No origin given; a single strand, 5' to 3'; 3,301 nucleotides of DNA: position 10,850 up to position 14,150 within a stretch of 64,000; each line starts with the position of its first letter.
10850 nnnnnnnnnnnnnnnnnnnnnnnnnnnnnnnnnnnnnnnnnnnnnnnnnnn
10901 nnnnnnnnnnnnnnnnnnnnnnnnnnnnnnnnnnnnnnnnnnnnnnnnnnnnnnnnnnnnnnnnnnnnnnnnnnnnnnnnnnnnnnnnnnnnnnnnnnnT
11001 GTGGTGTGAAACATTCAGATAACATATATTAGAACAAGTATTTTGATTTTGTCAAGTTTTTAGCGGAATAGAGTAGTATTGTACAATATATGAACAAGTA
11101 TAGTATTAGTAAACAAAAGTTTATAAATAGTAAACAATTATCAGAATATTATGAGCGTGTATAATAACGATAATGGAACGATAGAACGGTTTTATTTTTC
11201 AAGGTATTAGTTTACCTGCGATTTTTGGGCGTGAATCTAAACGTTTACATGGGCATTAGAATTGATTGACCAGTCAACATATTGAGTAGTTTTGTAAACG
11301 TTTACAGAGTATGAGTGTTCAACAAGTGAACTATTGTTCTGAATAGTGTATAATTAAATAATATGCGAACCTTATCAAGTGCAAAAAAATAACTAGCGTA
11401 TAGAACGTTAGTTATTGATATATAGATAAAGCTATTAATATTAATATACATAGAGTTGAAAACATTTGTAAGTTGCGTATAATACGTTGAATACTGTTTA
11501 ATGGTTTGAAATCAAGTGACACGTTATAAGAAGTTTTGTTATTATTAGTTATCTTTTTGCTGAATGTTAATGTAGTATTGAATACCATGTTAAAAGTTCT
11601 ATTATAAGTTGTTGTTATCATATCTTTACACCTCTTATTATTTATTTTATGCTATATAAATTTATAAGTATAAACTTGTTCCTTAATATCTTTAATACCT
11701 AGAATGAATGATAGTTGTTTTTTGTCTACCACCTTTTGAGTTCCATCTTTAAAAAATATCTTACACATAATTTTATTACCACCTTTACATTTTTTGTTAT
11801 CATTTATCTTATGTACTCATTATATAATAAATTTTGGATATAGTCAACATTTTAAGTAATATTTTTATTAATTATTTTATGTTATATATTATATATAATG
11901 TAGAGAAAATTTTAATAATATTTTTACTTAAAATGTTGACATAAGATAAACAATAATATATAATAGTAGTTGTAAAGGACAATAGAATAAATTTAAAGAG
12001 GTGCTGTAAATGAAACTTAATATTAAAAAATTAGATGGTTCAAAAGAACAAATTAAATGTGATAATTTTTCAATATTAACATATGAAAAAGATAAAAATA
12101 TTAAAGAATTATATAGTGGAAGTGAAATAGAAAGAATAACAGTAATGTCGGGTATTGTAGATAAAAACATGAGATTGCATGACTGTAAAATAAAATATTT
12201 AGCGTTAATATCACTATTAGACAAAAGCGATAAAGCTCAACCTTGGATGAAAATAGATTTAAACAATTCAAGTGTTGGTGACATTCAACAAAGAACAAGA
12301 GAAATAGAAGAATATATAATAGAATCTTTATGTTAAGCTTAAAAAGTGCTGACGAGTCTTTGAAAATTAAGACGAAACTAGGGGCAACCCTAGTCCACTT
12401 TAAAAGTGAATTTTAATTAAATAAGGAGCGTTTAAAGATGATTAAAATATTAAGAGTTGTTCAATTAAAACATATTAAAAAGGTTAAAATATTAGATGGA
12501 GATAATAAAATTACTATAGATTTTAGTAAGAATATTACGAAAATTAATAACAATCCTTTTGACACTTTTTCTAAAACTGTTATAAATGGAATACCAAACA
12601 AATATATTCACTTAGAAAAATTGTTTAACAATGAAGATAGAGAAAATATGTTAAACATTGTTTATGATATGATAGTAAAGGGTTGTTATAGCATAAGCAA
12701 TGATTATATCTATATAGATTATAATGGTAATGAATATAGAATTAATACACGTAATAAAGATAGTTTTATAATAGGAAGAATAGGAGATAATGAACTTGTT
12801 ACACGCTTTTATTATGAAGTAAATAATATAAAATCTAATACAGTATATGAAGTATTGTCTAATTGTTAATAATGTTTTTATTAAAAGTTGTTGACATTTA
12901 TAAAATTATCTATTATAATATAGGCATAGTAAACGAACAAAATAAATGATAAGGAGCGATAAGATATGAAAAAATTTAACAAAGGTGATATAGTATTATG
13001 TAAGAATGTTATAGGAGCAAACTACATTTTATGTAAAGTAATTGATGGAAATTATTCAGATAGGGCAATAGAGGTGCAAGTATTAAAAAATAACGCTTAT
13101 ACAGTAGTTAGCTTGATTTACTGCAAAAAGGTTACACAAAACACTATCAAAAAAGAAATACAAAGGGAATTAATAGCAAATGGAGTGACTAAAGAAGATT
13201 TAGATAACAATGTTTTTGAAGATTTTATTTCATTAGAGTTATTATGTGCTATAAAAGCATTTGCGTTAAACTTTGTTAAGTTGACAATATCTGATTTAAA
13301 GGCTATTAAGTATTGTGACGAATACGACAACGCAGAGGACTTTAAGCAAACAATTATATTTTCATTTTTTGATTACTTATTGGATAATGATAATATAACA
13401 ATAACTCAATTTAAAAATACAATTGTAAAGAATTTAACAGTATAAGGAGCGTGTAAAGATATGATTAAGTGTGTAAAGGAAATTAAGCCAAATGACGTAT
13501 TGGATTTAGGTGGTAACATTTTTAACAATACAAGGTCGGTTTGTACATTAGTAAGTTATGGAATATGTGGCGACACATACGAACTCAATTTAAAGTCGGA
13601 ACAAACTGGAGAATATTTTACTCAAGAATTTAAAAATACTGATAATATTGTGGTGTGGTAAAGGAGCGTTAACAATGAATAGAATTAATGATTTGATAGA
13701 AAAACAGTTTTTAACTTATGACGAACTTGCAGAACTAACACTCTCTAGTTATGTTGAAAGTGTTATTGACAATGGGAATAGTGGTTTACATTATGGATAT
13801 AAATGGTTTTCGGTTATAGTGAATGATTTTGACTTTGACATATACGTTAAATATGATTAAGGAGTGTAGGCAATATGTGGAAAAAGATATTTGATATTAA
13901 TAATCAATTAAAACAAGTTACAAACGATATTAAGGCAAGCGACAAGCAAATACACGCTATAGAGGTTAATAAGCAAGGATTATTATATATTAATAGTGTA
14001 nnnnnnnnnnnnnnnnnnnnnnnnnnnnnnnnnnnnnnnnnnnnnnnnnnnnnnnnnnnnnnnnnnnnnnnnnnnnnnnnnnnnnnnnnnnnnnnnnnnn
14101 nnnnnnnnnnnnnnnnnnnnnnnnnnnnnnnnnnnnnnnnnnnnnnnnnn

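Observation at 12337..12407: Canonical type I hammerhead ribozyme between two early genes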

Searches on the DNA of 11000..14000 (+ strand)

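Call 6: search_dna_similar(query=window:11000-14000:+, collection=phages, mode=near, max_rows=30)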
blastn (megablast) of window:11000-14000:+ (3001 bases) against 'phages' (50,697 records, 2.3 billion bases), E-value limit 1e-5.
No match.

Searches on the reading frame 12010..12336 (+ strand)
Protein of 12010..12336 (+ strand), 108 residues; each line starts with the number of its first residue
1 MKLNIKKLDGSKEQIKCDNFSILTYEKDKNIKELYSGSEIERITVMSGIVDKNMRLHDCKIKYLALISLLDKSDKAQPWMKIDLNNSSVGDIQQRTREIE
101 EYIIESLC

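Call 11: search_protein_families(library=phrogs, proteins=[window:12010-12336:+], max_evalue=0.01)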
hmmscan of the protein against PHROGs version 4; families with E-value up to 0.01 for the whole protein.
window:12010-12336:+ (108 aa): 0 families

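Call 12: search_protein_families(library=pfam, proteins=[window:12010-12336:+], max_evalue=0.01)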
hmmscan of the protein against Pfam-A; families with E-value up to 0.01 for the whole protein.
window:12010-12336:+ (108 aa): 0 families

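Call 28: find_related_loci(query=window:12010-12336:+, collection=viral_contigs, flank=3000)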
Query window:12010-12336:+ (108 aa) in viral_contigs; peptide patterns used: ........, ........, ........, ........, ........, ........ (x = any residue, [..] = any of these).
12 stretches matched a pattern, but none encodes a relative of the query by tblastn (E <= 1e-3).

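Call 34: find_encoding_contigs(protein=window:12010-12336:+, flank=10000, max_places=10)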
Protein window:12010-12336:+ (108 aa): 24 contigs read that carry it; 10 places shown.
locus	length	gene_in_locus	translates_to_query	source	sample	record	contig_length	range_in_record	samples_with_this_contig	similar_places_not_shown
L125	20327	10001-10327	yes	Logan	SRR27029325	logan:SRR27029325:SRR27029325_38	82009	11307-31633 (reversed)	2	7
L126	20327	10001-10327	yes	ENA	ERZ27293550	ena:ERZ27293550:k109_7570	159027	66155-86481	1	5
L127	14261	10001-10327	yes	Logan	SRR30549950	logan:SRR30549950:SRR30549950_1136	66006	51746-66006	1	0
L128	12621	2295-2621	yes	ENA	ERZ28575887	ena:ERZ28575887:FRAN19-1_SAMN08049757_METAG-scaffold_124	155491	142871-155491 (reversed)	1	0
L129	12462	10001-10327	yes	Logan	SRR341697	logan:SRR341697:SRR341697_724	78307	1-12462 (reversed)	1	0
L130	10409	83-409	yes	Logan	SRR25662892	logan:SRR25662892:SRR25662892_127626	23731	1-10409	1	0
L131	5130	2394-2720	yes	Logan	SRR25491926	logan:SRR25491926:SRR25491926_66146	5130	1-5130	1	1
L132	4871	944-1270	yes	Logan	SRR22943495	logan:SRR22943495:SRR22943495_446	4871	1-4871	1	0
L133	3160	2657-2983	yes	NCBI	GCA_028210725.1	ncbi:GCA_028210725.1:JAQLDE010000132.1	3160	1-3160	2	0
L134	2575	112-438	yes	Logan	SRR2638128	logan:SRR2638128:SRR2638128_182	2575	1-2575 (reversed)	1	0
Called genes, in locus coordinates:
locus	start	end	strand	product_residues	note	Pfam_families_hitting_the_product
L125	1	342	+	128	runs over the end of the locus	-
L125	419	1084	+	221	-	-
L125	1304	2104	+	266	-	PF07927:HicA_toxin (weak)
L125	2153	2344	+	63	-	-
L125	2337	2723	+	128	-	-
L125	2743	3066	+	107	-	-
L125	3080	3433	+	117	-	-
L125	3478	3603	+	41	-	-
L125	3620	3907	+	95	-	-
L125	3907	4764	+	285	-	PF00763:THF_DHG_CYH, PF02882:THF_DHG_CYH_C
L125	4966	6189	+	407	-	-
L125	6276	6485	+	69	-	-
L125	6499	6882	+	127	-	-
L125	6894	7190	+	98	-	-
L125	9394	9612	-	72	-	-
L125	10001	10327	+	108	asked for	-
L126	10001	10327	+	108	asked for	-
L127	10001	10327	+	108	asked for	-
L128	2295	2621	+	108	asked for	-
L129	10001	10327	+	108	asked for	-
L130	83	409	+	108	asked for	-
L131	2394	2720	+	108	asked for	-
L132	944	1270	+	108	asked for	-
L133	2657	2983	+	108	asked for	-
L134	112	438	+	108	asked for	-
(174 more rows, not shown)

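Call 50: find_homologous_proteins(query=window:12010-12336:+, max_evalue=0.001)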
Query window:12010-12336:+ (108 aa): 4 proteins with E <= 0.001 among 8 candidates.
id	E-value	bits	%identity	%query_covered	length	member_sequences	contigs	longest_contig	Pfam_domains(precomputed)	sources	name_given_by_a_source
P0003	3.2e-59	215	94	100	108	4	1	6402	-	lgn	-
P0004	5.2e-42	160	69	100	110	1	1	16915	-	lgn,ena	-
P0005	1.1e-34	137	60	100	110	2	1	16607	-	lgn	-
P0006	4.0e-34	135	64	99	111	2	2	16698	-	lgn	-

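Call 51: find_encoding_contigs(protein=P0004, flank=4000, max_places=3)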
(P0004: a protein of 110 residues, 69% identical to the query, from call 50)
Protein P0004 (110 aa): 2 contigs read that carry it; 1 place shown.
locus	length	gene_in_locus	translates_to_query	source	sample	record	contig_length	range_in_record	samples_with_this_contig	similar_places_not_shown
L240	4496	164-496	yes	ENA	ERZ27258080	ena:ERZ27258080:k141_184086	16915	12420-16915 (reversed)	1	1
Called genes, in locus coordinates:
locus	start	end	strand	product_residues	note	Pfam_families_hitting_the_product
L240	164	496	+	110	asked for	-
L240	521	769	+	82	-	-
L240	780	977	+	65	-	-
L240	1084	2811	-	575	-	PF12708:Pect-lyase_RHGA_epim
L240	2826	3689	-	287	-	-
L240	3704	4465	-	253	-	-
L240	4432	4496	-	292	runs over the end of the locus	PF05352:Phage_connector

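Call 52: find_encoding_contigs(protein=P0005, flank=4000, max_places=3)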
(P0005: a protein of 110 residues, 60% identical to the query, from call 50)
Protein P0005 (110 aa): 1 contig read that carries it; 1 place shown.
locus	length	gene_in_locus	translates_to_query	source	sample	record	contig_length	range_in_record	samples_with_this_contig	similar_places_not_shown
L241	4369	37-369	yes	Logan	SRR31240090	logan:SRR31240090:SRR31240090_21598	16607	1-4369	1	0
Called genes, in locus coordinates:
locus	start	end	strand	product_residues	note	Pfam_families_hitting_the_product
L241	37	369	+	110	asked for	-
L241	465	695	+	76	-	-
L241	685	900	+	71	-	-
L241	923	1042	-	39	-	PF09693:Phage_XkdX (weak)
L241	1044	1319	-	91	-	-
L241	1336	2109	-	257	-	-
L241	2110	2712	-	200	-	PF01442:Apolipoprotein (weak)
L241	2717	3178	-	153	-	-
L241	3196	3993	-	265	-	-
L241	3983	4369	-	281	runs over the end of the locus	PF05352:Phage_connector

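Call 53: find_encoding_contigs(protein=P0006, flank=4000, max_places=3)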
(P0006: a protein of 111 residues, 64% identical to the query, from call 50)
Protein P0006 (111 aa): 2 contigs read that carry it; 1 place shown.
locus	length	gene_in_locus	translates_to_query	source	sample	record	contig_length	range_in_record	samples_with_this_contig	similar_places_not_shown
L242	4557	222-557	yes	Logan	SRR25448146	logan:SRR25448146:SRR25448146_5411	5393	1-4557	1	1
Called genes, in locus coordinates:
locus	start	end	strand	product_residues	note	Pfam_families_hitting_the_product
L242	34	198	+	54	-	-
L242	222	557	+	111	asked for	-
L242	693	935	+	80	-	-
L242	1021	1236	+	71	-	-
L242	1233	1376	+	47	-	-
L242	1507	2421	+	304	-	PF01183:Glyco_hydro_25, PF01471:PG_binding_1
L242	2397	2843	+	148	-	PF05105:Phage_holin_4_1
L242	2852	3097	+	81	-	-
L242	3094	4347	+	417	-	PF18013:Phage_lysozyme2, PF00877:NLPC_P60, PF25309:ELLD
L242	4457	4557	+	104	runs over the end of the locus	-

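Call 54: find_encoding_contigs(protein=P0003, flank=4000, max_places=3)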
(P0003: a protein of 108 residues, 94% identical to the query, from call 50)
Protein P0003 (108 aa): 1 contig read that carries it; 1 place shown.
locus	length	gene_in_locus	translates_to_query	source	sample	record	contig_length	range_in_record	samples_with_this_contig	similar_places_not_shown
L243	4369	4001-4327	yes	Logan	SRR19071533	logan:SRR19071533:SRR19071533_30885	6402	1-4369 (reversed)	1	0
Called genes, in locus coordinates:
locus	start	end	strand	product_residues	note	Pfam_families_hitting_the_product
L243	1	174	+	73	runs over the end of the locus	-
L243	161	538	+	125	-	-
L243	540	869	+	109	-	-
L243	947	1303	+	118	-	PF01981:PTH2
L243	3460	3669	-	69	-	-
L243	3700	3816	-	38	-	-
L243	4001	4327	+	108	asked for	-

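Call 85: predict_structure(alignment_id=A6)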
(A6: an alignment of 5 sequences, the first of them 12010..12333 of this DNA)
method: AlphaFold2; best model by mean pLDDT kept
length: 108 residues; sequences in the alignment: 5
mean_pLDDT: 44.8   pTM: 0.40
mean pLDDT of the five models: 44.8, 43.9, 42.8, 42.2, 39.8
residues with pLDDT >= 90: 0; 70-90: 3; 50-70: 50; < 50: 55
segments of 3 or more residues with pLDDT < 50: 1-53
pLDDT, mean of each block of 10 residues (from residue 1): 26 29 28 29 30 51 60 54 61 69 57
secondary structure, 60 per line:
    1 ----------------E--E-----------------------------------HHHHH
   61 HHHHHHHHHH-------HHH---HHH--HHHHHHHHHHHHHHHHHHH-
elements in order: H56-70 H89-107

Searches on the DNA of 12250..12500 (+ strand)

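Call 3: search_rna_families(source=window, start=12250, end=12500, threshold=evalue, max_evalue=10, show_alignments=6)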
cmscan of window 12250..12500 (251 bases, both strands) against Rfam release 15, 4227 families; matches with E-value up to 10: 3.
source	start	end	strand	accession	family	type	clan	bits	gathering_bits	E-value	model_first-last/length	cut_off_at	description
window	12343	12401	+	RF00163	Hammerhead_1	Gene; ribozyme;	CL00010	21.2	34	0.0071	1-45/45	no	Hammerhead ribozyme (type I)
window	12335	12400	+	RF03152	RAGATH-1-hammerhead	Gene; ribozyme;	-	20.9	56.3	0.24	1-77/77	no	RAGATH-1 hammerhead ribozyme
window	12388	12476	+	RF02546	LSU_trypano_mito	Gene; rRNA;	CL00112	10.1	60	5.3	157-561/561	no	Trypanosomatid mitochondrial large subunit ribosomal RNA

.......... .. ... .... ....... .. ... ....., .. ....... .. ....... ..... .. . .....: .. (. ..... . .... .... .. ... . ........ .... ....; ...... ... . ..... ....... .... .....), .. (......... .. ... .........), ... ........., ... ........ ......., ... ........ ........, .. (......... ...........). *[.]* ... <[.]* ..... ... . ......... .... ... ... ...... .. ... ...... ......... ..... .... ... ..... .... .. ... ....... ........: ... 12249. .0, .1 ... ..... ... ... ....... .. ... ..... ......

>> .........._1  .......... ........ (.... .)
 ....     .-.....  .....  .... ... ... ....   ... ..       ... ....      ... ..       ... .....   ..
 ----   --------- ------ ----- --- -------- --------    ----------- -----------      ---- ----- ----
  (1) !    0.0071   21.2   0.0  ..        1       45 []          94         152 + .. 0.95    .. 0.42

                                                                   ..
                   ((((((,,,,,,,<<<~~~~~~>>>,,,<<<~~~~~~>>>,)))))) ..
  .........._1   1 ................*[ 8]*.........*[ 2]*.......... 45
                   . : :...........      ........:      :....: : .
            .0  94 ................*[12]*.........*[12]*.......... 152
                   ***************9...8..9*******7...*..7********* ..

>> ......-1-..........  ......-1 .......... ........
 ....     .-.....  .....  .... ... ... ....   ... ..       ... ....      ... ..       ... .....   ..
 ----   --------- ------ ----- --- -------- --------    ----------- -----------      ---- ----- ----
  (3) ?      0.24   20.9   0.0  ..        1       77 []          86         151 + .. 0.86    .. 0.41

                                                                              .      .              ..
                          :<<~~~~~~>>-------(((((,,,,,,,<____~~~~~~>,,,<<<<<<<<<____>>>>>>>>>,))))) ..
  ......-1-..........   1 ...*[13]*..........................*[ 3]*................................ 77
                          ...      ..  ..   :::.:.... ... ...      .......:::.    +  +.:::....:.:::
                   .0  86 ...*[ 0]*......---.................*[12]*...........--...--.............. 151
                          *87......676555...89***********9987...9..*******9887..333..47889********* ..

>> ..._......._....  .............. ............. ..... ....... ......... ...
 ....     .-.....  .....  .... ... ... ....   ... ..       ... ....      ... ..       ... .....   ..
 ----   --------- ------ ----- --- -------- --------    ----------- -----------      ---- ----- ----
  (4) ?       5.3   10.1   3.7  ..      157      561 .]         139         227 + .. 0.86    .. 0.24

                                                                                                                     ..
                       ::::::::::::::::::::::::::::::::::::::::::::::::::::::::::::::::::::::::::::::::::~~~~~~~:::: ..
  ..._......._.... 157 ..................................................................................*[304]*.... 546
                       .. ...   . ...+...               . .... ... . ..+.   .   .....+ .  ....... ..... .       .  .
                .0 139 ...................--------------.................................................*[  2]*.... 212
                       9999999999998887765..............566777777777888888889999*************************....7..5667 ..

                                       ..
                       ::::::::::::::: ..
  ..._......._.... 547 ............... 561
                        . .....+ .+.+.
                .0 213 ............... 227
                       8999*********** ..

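Call 14: search_dna_similar(query=window:12300-12450:+, collection=phages, mode=distant, max_evalue=10, max_rows=30)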
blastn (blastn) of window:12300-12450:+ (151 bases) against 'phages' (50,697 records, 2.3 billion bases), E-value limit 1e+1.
Records with a match: 62; places in all: 66; records where one place covers at least 80% of the query: 0.
Best place of each record, by identity: >=99% 9; 95-99% 11; 90-95% 14; 80-90% 28.
By first word of the organism name: Staphylococcus 11; Rhizobium 9; Enterococcus 7; Acinetobacter 7; uncultured 4; Bacteriophage 4; Escherichia 4; Bacillus 4; Tenacibaculum 3; Agathobaculum 2; and 5 more.
By host as written in the record: - 10; Staphylococcus aureus 9; Rhizobium etli GR56 5; Acinetobacter baumannii 4; Escherichia coli 3; Tenacibaculum maritimum 3; Enterococcus faecium 2; Enterococcus faecalis strain AH7 2; and 20 more.
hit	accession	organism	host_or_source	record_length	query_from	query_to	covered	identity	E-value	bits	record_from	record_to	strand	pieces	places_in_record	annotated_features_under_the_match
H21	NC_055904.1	uncultured phage cr273_1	pig feces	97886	40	79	26%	88.1%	3e-3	47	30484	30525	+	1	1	none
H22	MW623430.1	Enterococcus phage MDA1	Enterococcus faecium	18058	101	137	25%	84.2%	5e-1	39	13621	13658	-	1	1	DNA polymerase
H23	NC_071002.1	Enterococcus phage MDA1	Enterococcus faecium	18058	101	137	25%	84.2%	5e-1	39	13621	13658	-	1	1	DNA polymerase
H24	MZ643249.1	Proteus phage vB_PmiS_PM-CJR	Proteus sp.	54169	113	150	25%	81.6%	2e+0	38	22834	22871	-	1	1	ASCH domain containing protein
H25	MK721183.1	Enterococcus phage vB_EfaP_Ef7.2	Enterococcus faecalis strain AH7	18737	101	136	24%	83.8%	2e+0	37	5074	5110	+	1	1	DNA polymerase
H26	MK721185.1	Enterococcus phage vB_EfaP_Efmus3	Enterococcus faecalis strain Sorialis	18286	101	136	24%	83.8%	2e+0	37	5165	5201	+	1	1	DNA polymerase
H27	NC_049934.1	Enterococcus phage vB_EfaP_Ef7.2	Enterococcus faecalis strain AH7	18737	101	136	24%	83.8%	2e+0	37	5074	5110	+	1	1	DNA polymerase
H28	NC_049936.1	Enterococcus phage vB_EfaP_Efmus3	Enterococcus faecalis strain Sorialis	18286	101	136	24%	83.8%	2e+0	37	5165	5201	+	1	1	DNA polymerase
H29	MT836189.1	Bacteriophage sp.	human fecal samples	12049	50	79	20%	100.0%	6e-6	55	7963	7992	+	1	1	record has no annotation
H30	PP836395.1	Enterococcus phage vB_EFS_EFP6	Enterococcus faecalis EF6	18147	102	136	23%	83.3%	6e+0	36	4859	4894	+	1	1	DNA polymerase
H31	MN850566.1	Escherichia phage garuso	Escherichia coli K-12 MG1655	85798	18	51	23%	85.7%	2e+0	38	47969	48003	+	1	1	none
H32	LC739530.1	Escherichia phage phiWec172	Escherichia coli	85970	18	51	23%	85.7%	2e+0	38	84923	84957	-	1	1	none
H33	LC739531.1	Escherichia phage phiWec174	Escherichia coli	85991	18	51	23%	85.7%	2e+0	38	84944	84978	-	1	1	none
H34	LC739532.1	Escherichia phage phiWec177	Escherichia coli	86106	18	51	23%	85.7%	2e+0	38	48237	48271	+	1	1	none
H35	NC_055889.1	uncultured phage cr53_1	human feces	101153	50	79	20%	96.7%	3e-4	51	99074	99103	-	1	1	none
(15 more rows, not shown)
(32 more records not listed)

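Call 16: get_annotated_region(hit=H21, flank=1500)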
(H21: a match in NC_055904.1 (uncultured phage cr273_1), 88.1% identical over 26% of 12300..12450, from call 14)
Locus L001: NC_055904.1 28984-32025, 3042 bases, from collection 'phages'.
description: CrAssphage cr273_1, complete genome.
organism: uncultured phage cr273_1 (NCBI taxid 2772095)
taxonomy: Viruses; Duplodnaviria; Heunggongvirae; Uroviricota; Caudoviricetes; Crassvirales; Suoliviridae; Oafivirinae; Buhlduvirus; Buhlduvirus animalis
host: -; source: pig feces; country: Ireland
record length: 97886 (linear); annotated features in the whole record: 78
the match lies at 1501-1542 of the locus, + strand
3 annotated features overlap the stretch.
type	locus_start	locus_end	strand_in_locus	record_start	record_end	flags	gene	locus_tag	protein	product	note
CDS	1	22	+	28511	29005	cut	-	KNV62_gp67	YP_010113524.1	hypothetical protein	gp_91212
CDS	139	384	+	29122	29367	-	-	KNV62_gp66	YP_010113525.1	hypothetical protein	gp_91213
CDS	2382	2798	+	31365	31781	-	-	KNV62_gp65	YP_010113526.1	hypothetical protein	gp_91214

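Call 17: get_annotated_region(hit=H29, flank=1500)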
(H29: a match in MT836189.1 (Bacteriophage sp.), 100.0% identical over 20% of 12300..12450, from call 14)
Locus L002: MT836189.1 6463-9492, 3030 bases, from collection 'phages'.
description: UNVERIFIED: Bacteriophage sp. clone scaffold_1630 genomic sequence.
organism: Bacteriophage sp. (NCBI taxid 38018)
taxonomy: Viruses
host: -; source: human fecal samples; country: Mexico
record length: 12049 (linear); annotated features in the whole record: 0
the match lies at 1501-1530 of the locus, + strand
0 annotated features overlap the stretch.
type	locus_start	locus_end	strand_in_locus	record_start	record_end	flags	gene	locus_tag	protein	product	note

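Call 18: get_annotated_region(hit=H35, flank=1500)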
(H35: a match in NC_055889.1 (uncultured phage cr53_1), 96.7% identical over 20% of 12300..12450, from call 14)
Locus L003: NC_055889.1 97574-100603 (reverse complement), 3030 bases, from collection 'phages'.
description: CrAssphage cr53_1, complete genome.
organism: uncultured phage cr53_1 (NCBI taxid 2772080)
taxonomy: Viruses; Duplodnaviria; Heunggongvirae; Uroviricota; Caudoviricetes; Crassvirales; Suoliviridae; Loutivirinae; Blohavirus; Blohavirus americanus
host: -; source: human feces; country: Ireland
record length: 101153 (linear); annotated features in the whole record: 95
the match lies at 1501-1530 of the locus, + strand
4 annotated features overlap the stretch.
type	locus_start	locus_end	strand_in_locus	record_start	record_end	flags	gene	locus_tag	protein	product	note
CDS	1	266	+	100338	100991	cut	-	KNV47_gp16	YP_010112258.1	hypothetical protein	gp_67300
CDS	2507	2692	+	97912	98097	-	-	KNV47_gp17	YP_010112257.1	hypothetical protein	gp_67299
tRNA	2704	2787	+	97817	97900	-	-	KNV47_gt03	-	tRNA-Leu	-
CDS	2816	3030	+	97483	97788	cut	-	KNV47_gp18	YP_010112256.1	hypothetical protein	gp_67297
